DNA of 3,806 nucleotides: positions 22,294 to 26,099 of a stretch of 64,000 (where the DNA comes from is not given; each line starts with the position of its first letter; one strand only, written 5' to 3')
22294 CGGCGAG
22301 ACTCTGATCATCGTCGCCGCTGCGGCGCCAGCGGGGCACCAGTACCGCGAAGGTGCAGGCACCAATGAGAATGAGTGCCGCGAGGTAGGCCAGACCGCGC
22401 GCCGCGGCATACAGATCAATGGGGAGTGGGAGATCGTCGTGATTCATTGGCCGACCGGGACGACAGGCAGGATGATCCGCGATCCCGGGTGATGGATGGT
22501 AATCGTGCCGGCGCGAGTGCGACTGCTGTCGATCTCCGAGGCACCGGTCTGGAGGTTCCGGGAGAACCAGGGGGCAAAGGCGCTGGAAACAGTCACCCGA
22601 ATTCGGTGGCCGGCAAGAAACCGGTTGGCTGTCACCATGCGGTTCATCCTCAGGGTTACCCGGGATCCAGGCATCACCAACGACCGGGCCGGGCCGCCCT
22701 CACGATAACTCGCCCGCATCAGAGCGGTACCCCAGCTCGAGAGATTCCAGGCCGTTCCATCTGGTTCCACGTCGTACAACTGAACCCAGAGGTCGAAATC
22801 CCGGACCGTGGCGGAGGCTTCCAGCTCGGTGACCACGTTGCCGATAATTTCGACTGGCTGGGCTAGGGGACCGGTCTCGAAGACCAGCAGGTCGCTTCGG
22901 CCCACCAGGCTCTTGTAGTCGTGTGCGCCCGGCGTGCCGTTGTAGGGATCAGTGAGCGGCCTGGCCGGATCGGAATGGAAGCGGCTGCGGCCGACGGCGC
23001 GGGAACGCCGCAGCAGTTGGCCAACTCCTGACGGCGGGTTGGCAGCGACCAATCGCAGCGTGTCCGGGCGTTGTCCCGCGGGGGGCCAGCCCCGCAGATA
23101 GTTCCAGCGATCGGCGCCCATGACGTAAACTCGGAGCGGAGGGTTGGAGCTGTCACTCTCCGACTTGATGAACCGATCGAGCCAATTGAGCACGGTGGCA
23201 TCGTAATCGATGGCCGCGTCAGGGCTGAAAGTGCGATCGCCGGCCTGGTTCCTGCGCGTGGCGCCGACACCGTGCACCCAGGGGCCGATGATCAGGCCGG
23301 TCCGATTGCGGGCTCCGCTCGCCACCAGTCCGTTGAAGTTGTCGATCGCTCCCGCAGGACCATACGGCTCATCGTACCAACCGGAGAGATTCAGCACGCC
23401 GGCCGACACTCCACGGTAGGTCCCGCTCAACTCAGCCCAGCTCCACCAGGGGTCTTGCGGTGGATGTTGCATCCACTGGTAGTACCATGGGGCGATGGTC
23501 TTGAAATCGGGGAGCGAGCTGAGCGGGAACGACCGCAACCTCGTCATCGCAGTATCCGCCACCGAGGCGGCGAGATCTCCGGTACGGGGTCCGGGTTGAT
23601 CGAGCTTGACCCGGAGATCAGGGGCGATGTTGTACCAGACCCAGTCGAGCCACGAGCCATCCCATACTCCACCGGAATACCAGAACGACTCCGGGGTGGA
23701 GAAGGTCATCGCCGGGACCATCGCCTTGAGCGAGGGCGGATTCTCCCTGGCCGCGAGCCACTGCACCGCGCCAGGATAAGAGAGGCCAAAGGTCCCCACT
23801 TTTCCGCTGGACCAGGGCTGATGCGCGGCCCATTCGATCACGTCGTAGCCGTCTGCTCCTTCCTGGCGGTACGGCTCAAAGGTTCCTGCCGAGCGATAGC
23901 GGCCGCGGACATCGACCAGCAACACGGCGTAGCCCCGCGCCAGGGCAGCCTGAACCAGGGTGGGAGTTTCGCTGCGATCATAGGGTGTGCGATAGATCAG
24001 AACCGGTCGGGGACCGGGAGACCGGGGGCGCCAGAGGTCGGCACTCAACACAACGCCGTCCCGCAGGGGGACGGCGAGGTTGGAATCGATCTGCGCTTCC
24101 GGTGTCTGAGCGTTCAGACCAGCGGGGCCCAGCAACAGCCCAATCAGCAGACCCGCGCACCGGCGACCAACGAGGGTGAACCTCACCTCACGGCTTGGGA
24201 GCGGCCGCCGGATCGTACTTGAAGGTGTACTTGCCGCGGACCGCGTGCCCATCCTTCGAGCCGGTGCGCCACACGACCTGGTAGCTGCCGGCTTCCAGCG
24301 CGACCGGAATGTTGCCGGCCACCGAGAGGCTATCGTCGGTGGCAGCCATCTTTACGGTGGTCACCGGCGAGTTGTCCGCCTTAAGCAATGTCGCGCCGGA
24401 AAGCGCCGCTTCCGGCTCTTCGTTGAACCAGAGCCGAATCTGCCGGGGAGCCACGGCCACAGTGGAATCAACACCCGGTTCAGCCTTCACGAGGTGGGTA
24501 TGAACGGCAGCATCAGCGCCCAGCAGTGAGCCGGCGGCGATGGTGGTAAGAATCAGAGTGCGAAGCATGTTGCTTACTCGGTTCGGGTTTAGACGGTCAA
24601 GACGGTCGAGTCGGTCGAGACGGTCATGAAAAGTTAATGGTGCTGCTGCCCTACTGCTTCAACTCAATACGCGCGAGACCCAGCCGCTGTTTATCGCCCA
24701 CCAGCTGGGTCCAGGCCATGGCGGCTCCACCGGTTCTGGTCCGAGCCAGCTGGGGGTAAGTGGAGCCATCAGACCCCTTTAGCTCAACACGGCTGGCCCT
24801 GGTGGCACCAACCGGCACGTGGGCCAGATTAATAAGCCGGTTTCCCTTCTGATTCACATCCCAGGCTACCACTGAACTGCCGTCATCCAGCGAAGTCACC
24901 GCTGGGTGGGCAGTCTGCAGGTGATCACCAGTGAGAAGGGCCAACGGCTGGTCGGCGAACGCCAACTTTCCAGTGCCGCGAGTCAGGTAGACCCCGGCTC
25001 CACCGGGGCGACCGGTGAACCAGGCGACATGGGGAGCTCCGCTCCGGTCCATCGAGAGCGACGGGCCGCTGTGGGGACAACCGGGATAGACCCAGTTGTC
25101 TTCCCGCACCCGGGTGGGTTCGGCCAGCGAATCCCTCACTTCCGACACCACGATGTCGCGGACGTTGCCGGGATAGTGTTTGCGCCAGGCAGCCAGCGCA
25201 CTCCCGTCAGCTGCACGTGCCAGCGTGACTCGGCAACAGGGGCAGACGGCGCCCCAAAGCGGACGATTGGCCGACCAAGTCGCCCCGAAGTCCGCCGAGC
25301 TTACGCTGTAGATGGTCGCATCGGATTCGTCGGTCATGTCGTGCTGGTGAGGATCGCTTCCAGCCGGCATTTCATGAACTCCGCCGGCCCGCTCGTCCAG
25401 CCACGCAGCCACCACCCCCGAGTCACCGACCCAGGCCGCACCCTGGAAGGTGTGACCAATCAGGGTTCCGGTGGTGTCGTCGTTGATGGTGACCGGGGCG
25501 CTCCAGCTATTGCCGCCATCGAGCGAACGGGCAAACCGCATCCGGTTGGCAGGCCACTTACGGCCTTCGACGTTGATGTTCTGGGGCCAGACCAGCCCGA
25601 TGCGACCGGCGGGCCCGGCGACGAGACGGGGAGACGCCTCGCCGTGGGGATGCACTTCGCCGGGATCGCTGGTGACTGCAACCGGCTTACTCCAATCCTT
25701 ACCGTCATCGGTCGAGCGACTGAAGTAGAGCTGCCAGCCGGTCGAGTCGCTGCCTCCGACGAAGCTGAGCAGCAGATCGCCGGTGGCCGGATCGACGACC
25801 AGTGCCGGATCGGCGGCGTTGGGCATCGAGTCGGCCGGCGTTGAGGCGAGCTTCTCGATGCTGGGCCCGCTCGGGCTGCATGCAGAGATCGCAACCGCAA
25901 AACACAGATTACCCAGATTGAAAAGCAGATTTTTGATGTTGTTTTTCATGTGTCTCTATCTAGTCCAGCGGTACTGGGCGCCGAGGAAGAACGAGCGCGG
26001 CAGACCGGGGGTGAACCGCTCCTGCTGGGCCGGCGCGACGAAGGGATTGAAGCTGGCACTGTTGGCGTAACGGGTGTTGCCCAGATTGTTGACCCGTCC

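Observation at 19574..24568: Six translationally coupled genes: copC, CocE/NonD serine hydrolase, copD, sco, pcuAC, ctaG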

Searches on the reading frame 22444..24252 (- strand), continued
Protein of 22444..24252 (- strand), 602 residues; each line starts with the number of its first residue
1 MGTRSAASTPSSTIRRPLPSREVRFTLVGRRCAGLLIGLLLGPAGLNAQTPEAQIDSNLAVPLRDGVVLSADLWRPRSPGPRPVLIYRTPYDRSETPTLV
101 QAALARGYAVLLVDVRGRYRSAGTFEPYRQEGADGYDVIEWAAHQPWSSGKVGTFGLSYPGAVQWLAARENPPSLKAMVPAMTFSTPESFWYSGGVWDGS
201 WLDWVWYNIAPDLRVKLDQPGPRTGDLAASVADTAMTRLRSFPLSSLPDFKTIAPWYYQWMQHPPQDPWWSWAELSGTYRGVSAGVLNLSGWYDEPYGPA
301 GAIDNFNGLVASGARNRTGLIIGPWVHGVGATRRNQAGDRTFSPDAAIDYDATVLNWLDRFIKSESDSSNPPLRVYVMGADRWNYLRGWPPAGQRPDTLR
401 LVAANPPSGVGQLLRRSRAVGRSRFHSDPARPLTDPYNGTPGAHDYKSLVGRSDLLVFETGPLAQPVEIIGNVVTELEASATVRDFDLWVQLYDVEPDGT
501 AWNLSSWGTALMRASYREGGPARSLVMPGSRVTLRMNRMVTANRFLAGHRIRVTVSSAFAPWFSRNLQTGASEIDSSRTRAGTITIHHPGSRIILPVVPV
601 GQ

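Call 67: fold_search(model_id=the predicted structure, library=pdb)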
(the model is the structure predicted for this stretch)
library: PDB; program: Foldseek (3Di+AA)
matches with E <= 10: 1954; with E <= 0.001: 1282
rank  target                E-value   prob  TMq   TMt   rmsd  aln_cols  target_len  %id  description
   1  3i2h                  2.9e-48  1.00  0.82  0.83   3.8       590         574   29  Cocaine Esterase with mutation L169K, bound to DTT adduct (released 2010-06-16)
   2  4p08                  5.8e-48  1.00  0.82  0.83   3.7       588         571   31  Engineered thermostable dimeric cocaine esterase (released 2014-07-16)
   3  3i2f                  6.9e-48  1.00  0.82  0.83   3.9       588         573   29  Cocaine Esterase with mutations T172R / G173Q, bound to DTT adduct (released 2010-06-16)
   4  3ida                  1.1e-47  1.00  0.82  0.83   3.8       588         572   29  Thermostable Cocaine Esterase with mutations L169K and G173Q, bound to DTT adduct (released 2010-03-02)
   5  9k48                  1.4e-47  1.00  0.82  0.83   3.7       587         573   30  Bacetrial Cocaine Esterase with mutations T172R/G173Q/V116K/S117A/A51K (released 2024-12-18)
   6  3pui                  1.8e-47  1.00  0.83  0.84   3.8       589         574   29  Cocaine Esterase with mutations G4C, S10C (released 2011-09-21)
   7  3i2j                  1.9e-47  1.00  0.83  0.84   3.7       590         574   29  Cocaine Esterase, wild type, without a ligand (released 2010-06-16)
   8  7f65                  1.9e-47  1.00  0.82  0.83   3.8       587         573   30  Bacetrial Cocaine Esterase with mutations T172R/G173Q/V116K/S117A/A51L, bound to benzoic acid (released 2021-09-15)
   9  1l7q                  2.5e-47  1.00  0.82  0.84   3.7       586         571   29  Ser117Ala Mutant of Bacterial Cocaine Esterase cocE (released 2003-02-11)
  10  1l7r                  3.2e-47  1.00  0.82  0.83   3.8       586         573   30  Tyr44Phe Mutant of Bacterial Cocaine Esterase cocE (released 2003-02-11)
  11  3i2i                  3.4e-47  1.00  0.82  0.83   3.8       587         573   30  Cocaine Esterase with mutation T172R, bound to DTT adduct (released 2010-06-16)
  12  3i2g                  3.8e-47  1.00  0.82  0.83   3.8       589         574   29  Cocaine Esterase with mutation G173Q, bound to DTT adduct (released 2010-06-16)
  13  1ju3                  1.4e-46  1.00  0.81  0.82   4.1       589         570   29  BACTERIAL COCAINE ESTERASE COMPLEX WITH TRANSITION STATE ANALOG (released 2001-12-21)
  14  3puh_B                3.8e-45  1.00  0.80  0.80   4.3       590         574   29  Cocaine Esterase, wild-type biologically active dimer (released 2011-09-21)
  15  3puh_A                1.5e-44  1.00  0.80  0.81   4.1       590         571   30  Cocaine Esterase, wild-type biologically active dimer (released 2011-09-21)
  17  4pf1_B                3.1e-35  1.00  0.72  0.69   5.6       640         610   21  Crystal structure of aminopeptidase from marine sediment archaeon Thaumarchaeota archaeon (released 2014-06-11)
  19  4pf1_A                3.5e-35  1.00  0.74  0.70   5.0       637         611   22  Crystal structure of aminopeptidase from marine sediment archaeon Thaumarchaeota archaeon (released 2014-06-11)
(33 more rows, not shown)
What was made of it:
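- On CocE/NonD hydrolase family (Pfam Peptidase_S15 + PepX_C; TIGR00976): Foldseek top hits are CocE, TM 0.82-0.83, E 3e-48 (call 67).
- Closest known: CocE/NonD family, peptidase S15. Different: It is about 30% identical to CocE and 21-22% to AEH and 4pf1 over the structural alignments (call 67).
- Solved relatives include amino-acid ester hydrolases, an aminopeptidase (4pf1) and X-prolyl dipeptidyl aminopeptidases (call 67). Relatives of known structure include an aminopeptidase and dipeptidyl aminopeptidases (call 67).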

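Call 70: list_cluster_members(proteins=[P0001])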
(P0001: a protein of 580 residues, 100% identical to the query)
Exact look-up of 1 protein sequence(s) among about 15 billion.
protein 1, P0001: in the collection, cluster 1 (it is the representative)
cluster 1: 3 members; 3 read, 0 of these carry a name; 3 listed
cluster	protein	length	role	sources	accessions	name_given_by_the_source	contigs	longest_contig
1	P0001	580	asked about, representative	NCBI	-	-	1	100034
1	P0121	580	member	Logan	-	-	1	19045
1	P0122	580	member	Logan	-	-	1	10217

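Call 71: find_encoding_contigs(protein=P0001, flank=1000, max_places=2)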
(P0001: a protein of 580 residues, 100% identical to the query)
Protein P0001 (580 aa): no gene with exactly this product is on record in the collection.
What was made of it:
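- Tried and rejected: An exact look-up of the window's hydrolase found no record, and the cluster carries no name (calls 70, 71).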

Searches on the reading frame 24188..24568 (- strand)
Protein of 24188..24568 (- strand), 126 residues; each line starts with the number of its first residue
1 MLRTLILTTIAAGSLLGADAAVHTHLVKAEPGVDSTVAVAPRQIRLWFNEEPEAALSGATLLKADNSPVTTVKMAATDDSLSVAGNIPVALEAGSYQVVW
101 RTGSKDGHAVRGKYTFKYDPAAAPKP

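Call 3: search_protein_families(library=pfam, proteins=[window:24188-24568:-], max_evalue=0.01)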
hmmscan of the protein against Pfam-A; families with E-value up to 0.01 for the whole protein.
window:24188-24568:- (126 aa): 1 family
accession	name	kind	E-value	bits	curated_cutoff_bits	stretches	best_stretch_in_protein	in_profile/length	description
PF04234.18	CopC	-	1.3e-20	74.6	23.3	1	23-117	1-91/92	CopC domain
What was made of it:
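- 24188..24568 (-): copC: periplasmic Cu(II)-binding protein, with His23 and Asp106-x-His108 matching the known ligands. Pfam CopC, 74.6 bits (call 3).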

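Call 36: search_protein_families(library=ncbifam, proteins=[window:24188-24568:-], max_evalue=0.001)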
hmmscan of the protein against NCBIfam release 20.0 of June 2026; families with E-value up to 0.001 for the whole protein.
window:24188-24568:- (126 aa): 2 families
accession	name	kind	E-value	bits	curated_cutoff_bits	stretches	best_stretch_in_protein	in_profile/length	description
NF033814.1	copper_CopC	equivalog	1.2e-22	80.3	95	1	17-117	5-105/107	copper homeostasis periplasmic binding protein CopC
NF007636.0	PRK10301.1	equivalog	7e-15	55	129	1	9-117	13-122/124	CopC domain-containing protein YobA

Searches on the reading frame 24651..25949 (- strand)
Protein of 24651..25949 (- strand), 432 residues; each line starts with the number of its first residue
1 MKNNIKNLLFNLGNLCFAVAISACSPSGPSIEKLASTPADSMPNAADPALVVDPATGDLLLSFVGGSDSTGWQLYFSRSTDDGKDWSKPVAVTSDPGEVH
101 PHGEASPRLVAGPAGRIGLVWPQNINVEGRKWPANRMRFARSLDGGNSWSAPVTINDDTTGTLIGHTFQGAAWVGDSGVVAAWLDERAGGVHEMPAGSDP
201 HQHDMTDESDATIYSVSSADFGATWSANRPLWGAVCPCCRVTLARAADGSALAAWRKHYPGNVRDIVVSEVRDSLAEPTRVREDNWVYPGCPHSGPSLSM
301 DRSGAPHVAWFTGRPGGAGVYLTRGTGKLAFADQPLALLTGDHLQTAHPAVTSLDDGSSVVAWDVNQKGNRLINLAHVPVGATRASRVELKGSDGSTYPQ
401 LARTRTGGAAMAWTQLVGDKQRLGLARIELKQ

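Call 3: search_protein_families(library=pfam, proteins=[window:24651-25949:-], max_evalue=0.01)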
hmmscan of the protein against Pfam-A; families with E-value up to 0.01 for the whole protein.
window:24651-25949:- (432 aa): 1 family
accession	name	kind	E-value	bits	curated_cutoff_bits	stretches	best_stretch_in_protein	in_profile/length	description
PF13088.12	BNR_2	-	3.2e-10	40.3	31.4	2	62-259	6-183/277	BNR repeat-like domain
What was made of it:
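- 24651..25949 (-): BNR_2 (Asp-box beta-propeller) predicted lipoprotein with invariant CxCC and GCP cysteine motifs. Pfam BNR_2 (call 3).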

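Call 36: search_protein_families(library=ncbifam, proteins=[window:24651-25949:-], max_evalue=0.001)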
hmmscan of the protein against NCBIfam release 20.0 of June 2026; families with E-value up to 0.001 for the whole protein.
window:24651-25949:- (432 aa): 0 families

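Call 51: search_solved_structures(query=A4, max_evalue=0.01, show_alignments=0)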
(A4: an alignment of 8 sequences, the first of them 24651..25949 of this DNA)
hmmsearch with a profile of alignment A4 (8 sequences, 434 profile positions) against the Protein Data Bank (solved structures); distinct sequences matched with E-value up to 0.01: 26.
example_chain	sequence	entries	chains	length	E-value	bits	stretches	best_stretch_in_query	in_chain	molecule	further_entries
4j9t_A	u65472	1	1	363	1.1e-07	34.5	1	38-160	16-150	designed unnatural amino acid dependent metalloprotein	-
1eur_A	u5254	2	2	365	1.2e-06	31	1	40-159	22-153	SIALIDASE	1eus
6myv_A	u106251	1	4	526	1.9e-05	27.1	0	118-158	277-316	Sialidase26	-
6mrv_B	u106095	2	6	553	2.1e-05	26.9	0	118-158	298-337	Sialidase26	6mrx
8t26_A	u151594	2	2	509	4.6e-05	25.7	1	70-158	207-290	Sialidase, putative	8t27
8feb_A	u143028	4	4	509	4.9e-05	25.7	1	70-159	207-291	Sialidase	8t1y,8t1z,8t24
8gn6_C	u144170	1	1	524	7.2e-05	25.1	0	70-159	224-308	Sialidase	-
8gn6_A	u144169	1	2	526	7.3e-05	25.1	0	70-159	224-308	Sialidase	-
6trg_XXX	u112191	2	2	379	7.5e-05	25.1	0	105-163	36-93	Sialidase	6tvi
1dil_A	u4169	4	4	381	8.2e-05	24.9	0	105-163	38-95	SIALIDASE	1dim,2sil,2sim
3sil_A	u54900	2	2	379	8.4e-05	24.9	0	105-163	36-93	SIALIDASE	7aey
7af2_AAA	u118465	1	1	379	9.1e-05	24.8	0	105-163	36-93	Sialidase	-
4q6k_A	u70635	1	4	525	0.00012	24.4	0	118-159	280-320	BNR/Asp-box repeat protein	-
8ub5_A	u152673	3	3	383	0.00022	23.5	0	125-174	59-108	Sialidase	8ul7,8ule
8um0_A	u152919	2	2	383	0.00025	23.3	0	125-174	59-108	Sialidase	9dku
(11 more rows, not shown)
